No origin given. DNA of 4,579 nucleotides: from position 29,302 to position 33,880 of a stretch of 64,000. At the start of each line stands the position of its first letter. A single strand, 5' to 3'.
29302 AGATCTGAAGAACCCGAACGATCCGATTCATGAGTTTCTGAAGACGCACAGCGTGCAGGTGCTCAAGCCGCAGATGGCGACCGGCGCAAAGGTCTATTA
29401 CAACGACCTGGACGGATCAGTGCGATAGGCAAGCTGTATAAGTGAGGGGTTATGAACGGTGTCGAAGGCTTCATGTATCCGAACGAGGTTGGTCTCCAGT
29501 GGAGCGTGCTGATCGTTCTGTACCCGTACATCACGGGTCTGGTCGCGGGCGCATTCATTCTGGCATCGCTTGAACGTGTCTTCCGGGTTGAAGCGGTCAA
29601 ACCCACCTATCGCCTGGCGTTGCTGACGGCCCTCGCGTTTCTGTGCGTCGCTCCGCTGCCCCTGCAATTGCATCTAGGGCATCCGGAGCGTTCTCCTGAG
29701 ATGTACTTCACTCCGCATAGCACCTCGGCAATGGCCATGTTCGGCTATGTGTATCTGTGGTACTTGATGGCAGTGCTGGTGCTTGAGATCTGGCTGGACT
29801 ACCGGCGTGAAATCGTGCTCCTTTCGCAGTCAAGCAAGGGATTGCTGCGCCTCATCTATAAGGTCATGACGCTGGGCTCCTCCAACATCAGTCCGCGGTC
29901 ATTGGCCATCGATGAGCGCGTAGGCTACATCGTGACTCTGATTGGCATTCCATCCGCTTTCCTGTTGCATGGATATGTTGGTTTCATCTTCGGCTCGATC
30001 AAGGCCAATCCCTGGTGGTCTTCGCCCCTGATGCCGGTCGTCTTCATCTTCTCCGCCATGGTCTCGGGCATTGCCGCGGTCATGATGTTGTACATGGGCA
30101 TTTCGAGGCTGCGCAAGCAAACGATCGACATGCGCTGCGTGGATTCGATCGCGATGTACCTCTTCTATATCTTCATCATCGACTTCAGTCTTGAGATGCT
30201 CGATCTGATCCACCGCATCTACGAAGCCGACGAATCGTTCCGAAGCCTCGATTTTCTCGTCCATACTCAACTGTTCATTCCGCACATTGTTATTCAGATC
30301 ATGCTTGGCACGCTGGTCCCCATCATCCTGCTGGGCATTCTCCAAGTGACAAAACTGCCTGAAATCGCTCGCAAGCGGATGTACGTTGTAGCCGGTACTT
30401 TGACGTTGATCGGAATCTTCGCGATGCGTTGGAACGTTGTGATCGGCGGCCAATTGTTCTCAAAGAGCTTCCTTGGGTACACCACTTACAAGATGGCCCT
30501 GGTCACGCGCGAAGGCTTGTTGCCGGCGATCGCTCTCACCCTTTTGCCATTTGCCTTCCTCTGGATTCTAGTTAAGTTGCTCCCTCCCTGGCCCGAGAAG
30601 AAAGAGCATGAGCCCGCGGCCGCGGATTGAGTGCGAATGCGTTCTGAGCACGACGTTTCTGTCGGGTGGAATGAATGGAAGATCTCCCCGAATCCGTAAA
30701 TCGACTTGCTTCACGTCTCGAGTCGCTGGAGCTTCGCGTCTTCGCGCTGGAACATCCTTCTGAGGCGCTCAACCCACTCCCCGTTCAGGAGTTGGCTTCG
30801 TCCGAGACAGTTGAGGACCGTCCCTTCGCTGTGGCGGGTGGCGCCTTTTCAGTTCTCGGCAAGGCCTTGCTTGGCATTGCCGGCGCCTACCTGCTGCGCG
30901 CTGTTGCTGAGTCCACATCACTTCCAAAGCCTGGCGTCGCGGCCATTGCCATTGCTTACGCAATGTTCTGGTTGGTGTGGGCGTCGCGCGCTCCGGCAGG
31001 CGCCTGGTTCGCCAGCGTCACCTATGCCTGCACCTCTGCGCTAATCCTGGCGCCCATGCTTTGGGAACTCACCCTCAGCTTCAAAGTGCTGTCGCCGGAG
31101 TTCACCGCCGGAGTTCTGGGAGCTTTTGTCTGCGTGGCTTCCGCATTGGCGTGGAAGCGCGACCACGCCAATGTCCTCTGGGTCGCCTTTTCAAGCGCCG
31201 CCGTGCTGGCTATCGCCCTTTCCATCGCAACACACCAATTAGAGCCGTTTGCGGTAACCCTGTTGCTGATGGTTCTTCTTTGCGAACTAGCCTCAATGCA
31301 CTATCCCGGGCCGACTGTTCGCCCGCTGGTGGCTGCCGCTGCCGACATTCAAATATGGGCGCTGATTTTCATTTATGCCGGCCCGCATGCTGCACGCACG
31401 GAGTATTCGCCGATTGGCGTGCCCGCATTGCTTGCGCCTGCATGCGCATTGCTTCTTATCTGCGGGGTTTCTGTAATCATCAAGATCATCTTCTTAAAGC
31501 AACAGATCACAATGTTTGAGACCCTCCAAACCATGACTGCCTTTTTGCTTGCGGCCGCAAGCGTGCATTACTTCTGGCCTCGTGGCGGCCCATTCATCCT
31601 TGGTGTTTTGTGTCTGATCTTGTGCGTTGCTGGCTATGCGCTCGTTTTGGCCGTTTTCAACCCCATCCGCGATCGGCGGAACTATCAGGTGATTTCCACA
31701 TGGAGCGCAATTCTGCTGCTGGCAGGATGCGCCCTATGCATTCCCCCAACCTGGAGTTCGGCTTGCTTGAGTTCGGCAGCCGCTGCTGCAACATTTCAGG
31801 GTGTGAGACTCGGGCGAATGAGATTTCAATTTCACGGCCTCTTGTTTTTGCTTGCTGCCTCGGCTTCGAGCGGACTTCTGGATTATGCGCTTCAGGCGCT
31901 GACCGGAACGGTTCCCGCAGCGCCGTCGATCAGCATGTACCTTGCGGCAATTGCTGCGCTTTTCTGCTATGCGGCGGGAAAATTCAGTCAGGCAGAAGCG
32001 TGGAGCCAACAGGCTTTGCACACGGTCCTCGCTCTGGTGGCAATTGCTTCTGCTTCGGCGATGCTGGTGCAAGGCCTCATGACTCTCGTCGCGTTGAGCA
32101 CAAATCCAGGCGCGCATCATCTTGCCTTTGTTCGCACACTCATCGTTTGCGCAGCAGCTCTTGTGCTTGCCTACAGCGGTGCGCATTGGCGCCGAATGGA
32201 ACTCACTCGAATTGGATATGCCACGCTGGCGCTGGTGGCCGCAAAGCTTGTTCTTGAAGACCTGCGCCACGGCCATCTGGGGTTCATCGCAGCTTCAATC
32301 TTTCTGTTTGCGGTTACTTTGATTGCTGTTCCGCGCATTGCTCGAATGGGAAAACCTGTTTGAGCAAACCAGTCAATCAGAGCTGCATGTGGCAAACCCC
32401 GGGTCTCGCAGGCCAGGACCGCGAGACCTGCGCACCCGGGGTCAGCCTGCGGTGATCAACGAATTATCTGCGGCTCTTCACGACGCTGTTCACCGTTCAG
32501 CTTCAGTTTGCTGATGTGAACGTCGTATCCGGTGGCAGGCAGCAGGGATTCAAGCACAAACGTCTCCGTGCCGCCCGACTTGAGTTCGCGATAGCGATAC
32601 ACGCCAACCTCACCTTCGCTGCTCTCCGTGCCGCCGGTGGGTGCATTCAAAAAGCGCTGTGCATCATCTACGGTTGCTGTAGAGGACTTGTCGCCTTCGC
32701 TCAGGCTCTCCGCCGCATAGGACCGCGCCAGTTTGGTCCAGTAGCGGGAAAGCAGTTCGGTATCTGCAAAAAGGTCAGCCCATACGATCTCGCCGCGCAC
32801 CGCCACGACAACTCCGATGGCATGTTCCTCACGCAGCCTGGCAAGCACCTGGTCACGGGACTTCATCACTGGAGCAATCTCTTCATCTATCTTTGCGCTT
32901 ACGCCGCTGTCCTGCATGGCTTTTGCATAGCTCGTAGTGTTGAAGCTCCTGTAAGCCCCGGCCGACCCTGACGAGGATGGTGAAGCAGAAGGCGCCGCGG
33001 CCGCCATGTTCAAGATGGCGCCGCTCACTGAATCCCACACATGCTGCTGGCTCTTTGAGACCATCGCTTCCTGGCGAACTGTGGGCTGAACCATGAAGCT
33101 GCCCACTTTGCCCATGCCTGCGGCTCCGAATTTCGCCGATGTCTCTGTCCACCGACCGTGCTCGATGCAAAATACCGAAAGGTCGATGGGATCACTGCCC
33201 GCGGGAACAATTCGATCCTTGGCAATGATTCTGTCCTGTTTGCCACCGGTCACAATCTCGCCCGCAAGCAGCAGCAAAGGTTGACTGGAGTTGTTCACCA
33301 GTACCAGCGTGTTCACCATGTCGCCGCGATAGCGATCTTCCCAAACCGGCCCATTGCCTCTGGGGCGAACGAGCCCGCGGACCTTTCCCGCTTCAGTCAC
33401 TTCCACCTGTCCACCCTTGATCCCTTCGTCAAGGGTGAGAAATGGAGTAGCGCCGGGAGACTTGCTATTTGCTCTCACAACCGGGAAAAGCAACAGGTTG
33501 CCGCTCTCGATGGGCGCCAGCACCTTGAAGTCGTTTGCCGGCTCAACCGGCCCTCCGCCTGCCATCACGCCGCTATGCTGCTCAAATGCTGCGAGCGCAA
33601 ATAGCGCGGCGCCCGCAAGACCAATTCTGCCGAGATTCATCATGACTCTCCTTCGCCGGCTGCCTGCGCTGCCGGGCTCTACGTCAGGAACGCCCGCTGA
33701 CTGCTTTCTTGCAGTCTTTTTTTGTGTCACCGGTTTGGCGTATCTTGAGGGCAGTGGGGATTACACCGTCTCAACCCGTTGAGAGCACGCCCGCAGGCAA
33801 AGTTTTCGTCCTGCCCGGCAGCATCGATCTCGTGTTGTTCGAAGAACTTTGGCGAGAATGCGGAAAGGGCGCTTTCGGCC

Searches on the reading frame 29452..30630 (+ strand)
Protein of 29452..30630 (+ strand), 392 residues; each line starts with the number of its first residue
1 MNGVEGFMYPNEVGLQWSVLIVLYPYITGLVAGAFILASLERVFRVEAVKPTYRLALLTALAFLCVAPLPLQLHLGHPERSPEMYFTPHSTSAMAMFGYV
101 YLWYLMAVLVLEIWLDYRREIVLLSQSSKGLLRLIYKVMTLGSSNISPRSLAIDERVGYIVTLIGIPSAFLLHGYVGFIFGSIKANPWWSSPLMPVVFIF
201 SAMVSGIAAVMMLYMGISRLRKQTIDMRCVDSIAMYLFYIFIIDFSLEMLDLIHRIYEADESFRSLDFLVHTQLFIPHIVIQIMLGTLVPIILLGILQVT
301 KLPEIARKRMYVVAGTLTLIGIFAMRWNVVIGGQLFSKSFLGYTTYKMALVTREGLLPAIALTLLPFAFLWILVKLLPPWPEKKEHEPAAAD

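Call 63: search_protein_families(library=pfam, proteins=[window:29452-30630:+], max_evalue=0.00001)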
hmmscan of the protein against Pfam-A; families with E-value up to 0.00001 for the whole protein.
window:29452-30630:+ (392 aa): 1 family
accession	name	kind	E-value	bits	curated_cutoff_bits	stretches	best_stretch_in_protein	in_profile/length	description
PF03916.19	NrfD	-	9.9e-38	130.9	25.8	1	15-336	9-311/313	Polysulphide reductase, NrfD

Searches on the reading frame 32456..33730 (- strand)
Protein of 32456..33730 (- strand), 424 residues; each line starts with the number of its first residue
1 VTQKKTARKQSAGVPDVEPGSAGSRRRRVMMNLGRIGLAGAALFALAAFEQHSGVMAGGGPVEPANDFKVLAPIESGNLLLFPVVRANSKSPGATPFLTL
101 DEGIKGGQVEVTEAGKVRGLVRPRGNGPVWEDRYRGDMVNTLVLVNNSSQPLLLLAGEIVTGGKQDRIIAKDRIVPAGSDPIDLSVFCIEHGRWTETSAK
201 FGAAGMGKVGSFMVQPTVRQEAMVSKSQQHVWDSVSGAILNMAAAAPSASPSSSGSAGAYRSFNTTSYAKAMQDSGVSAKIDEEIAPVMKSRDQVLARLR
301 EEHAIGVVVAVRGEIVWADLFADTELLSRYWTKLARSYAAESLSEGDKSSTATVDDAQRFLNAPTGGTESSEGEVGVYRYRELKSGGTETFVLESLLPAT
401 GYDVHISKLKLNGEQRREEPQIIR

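Call 63: search_protein_families(library=pfam, proteins=[window:32456-33730:-], max_evalue=0.00001)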
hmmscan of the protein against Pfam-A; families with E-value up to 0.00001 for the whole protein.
window:32456-33730:- (424 aa): 1 family
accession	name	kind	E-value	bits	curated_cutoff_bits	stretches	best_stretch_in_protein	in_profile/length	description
PF20208.3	ARPP-1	-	6.7e-61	206.6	27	1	69-406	3-294/297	ARG and Rhodanese-Phosphatase-superfamily-associated Protein domain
